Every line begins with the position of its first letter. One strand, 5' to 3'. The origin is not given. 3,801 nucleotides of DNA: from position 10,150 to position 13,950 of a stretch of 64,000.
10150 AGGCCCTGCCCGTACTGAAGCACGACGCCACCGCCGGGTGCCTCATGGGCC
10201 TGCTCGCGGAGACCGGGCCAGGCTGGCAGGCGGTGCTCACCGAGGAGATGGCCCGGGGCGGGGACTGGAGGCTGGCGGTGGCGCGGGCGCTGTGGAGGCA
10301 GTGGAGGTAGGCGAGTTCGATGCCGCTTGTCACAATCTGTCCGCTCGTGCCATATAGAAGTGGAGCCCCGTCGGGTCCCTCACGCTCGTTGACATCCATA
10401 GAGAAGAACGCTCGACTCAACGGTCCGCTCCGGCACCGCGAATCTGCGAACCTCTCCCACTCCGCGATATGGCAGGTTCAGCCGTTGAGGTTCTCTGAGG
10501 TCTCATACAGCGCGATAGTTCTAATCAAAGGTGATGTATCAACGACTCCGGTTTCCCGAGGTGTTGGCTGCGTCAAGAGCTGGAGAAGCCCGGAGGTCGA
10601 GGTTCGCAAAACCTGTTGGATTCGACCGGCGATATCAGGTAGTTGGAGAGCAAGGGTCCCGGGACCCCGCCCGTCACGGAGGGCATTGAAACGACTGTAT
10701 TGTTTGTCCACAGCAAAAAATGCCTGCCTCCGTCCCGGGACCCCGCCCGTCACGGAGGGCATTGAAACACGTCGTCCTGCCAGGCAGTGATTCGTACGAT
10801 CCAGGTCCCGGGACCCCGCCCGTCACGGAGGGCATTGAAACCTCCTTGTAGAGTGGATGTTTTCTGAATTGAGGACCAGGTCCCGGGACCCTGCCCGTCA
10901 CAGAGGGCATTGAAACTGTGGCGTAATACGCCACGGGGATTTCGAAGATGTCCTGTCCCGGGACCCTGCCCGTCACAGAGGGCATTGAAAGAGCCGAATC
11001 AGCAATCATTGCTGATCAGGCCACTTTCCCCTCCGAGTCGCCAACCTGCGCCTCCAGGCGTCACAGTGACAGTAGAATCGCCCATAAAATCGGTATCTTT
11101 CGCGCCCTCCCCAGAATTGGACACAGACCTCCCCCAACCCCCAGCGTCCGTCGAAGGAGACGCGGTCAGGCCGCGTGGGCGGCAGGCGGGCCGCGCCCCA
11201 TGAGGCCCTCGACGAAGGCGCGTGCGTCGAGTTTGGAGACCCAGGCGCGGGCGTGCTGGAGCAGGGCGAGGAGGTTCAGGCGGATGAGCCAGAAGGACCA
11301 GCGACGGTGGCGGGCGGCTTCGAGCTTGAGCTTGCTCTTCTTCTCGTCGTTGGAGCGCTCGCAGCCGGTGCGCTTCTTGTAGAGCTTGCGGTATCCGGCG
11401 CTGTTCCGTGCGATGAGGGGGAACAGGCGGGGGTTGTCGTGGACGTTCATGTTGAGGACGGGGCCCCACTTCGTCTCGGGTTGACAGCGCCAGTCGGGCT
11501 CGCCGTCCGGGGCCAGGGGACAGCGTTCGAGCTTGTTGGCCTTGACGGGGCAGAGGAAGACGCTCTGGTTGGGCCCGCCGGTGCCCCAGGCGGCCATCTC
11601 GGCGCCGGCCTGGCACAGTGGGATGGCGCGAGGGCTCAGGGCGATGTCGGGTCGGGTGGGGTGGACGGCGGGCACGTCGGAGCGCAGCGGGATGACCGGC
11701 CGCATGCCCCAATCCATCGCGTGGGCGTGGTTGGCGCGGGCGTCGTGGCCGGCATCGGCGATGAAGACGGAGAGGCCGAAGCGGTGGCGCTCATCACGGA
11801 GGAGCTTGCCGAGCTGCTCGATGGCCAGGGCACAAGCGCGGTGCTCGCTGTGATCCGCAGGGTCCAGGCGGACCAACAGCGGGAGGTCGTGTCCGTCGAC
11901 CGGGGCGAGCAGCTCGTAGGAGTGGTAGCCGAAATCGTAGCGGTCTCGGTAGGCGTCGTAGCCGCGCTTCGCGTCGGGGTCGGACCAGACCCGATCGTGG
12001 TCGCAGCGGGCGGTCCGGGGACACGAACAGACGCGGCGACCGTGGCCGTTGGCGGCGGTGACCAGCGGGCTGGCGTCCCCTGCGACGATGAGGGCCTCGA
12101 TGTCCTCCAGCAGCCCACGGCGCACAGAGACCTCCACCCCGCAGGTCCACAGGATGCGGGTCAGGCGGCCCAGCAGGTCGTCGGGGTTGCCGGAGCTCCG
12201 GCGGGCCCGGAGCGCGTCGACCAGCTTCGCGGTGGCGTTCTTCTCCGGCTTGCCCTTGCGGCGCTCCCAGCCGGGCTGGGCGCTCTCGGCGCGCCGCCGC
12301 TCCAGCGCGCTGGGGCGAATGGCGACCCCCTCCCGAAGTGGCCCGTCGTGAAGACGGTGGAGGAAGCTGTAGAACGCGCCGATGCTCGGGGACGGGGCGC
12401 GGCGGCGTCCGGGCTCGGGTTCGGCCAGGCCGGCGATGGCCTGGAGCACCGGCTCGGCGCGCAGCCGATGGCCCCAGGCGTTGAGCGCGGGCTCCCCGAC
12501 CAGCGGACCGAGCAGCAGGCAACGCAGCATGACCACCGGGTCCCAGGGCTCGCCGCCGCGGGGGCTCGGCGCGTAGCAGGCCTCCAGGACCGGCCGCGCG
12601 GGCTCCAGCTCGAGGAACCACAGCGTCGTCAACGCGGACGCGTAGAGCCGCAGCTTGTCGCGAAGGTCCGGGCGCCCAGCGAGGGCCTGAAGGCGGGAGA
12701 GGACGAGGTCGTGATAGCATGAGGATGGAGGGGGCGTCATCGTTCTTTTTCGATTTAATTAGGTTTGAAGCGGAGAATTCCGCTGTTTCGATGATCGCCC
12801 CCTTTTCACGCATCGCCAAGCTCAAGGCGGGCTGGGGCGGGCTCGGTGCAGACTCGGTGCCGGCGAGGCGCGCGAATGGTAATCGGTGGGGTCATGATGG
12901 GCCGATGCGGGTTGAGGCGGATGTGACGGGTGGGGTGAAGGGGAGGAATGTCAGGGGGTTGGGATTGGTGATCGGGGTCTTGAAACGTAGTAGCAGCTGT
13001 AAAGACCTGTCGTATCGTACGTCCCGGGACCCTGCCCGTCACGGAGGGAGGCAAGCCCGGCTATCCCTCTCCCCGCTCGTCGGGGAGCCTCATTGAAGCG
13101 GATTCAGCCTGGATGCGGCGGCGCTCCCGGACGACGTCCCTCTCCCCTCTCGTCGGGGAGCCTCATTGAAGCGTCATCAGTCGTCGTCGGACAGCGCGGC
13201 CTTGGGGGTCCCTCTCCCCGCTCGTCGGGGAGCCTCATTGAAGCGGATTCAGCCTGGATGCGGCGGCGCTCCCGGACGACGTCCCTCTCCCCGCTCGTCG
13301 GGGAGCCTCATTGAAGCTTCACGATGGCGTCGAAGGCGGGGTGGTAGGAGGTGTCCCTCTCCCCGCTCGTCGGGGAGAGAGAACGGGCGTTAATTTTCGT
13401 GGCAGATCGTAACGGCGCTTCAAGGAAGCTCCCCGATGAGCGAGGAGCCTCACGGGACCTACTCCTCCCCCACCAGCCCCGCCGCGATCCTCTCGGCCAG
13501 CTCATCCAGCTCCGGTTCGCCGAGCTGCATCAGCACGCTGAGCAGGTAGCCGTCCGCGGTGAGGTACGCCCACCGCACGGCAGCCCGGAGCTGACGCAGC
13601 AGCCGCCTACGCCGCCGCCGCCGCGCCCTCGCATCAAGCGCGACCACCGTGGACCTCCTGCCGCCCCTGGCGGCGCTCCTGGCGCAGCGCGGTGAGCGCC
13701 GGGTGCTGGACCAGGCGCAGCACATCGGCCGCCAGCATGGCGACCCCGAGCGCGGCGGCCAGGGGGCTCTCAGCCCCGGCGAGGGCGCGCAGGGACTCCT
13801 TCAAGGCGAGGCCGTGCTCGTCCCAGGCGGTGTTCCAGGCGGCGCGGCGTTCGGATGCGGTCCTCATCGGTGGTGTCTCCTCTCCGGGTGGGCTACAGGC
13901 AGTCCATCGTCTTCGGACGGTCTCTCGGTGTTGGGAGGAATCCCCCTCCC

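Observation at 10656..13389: Cas-less CRISPR locus split in two by an IS4/IS5-type insertion, with a relic repeat marking the breakpoint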

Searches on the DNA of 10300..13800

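Call 32: search_rna_families(source=window, start=10300, end=13800, threshold=evalue, max_evalue=1)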
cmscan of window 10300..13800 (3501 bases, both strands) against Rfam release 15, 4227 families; matches with E-value up to 1: 1.
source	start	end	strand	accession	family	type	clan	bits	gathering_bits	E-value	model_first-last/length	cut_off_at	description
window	11757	11802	+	RF01145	sR14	Gene; snRNA; snoRNA; CD-box;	-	16.1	38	0.45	1-54/54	no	Small nucleolar RNA sR14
